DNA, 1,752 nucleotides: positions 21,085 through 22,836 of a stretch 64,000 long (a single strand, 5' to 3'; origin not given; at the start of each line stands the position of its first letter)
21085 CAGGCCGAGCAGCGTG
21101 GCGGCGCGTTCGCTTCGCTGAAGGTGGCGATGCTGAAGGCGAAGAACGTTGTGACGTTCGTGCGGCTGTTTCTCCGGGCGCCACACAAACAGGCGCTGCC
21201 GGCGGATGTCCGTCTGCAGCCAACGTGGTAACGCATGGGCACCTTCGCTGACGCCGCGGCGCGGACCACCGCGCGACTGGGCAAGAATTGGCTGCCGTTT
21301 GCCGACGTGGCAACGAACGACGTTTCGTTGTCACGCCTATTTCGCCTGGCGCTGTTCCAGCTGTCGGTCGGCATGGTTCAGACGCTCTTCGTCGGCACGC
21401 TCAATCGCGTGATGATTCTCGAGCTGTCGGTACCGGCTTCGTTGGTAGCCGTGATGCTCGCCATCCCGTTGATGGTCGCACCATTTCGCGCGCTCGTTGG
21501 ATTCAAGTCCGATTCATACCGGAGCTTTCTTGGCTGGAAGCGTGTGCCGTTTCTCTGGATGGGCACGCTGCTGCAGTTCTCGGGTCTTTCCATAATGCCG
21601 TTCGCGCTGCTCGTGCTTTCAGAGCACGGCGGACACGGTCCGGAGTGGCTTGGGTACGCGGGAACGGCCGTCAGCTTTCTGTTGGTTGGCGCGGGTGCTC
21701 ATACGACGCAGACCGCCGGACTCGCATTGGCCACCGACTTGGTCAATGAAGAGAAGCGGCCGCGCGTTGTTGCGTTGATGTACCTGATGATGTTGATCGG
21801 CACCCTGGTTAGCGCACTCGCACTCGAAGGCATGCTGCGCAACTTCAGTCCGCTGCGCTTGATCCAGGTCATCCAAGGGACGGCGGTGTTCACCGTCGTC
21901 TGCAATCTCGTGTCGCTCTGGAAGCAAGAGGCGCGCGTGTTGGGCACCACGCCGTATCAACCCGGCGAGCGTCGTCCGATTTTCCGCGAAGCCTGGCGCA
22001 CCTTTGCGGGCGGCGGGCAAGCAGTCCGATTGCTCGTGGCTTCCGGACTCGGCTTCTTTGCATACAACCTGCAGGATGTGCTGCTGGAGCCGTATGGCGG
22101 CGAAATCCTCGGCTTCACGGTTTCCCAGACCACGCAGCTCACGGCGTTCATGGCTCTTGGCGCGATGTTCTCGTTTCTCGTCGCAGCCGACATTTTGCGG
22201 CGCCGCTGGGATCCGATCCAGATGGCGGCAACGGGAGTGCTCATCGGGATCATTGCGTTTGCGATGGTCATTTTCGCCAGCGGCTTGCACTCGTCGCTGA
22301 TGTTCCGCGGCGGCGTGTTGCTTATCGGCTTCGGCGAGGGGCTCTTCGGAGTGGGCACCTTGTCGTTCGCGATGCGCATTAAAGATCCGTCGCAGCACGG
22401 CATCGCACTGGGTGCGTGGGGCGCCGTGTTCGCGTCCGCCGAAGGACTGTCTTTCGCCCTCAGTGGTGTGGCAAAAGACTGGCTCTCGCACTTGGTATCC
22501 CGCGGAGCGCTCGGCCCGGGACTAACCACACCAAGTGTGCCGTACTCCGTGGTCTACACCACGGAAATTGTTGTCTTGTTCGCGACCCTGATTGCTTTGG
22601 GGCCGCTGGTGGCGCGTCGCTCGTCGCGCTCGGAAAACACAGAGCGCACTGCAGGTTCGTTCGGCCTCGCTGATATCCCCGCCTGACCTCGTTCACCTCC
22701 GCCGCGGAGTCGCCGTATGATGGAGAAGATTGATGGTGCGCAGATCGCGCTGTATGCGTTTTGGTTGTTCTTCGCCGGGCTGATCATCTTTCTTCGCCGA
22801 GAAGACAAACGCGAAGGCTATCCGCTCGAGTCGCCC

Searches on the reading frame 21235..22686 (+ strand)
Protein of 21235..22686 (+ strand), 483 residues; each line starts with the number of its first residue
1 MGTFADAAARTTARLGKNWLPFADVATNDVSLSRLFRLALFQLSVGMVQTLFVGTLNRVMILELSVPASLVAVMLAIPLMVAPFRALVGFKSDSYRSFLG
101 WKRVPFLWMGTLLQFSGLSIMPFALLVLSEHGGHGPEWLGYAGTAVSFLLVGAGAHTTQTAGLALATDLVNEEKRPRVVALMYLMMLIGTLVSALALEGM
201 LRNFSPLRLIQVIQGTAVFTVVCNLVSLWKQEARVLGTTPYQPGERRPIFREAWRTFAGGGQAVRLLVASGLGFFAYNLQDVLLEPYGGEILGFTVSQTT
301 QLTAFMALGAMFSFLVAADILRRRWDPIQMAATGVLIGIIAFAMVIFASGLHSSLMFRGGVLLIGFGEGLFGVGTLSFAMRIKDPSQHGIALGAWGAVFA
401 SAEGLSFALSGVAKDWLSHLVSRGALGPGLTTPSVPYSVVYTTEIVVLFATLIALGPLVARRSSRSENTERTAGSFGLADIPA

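Call 60: search_protein_families(library=pfam, proteins=[window:21235-22686:+], max_evalue=0.00001)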
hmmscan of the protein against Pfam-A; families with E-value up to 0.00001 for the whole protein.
window:21235-22686:+ (483 aa): 2 families
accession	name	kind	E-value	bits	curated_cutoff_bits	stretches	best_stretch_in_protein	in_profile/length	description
PF03209.21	PUCC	-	3.5e-131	438.4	21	1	55-462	1-400/401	PUCC protein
PF07690.21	MFS_1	-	7.1e-21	74.9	33.4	1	39-402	2-342/347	Major Facilitator Superfamily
